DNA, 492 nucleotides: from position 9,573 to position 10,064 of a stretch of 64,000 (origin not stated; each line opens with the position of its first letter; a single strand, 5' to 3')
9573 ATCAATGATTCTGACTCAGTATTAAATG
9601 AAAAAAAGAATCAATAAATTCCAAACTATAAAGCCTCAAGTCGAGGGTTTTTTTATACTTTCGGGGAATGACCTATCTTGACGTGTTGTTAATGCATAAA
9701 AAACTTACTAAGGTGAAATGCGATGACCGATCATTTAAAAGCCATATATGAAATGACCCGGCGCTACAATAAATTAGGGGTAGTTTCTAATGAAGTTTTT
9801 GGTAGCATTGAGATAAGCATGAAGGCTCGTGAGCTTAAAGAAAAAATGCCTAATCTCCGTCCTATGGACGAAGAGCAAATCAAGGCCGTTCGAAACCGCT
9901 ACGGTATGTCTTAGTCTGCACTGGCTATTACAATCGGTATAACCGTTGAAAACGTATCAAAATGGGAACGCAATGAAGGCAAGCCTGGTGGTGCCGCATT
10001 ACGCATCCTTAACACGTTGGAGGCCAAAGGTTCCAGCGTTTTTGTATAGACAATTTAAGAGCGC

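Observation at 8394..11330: Low-GC island with two membrane-anchored coiled-coil proteins and an amber-interrupted HTH gene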

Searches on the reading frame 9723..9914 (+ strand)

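Call 7: search_protein_families(library=pfam, proteins=[window:9723-9914:+], max_evalue=1)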
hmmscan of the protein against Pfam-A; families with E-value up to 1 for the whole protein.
window:9723-9914:+ (63 aa): 1 family
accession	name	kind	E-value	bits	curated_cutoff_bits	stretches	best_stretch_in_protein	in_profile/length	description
PF11629.13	Mst1_SARAH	-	0.0033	17.9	23.1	1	35-60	9-34/48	C terminal SARAH domain of Mst1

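Call 8: search_protein_families(library=phrogs, proteins=[window:9723-9914:+], max_evalue=0.1)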
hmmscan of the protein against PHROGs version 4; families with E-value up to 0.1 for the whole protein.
window:9723-9914:+ (63 aa): 0 families

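Call 9: search_protein_families(library=padloc, proteins=[window:9723-9914:+], max_evalue=1)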
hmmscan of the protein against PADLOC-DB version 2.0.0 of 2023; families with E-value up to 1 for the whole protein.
window:9723-9914:+ (63 aa): 0 families
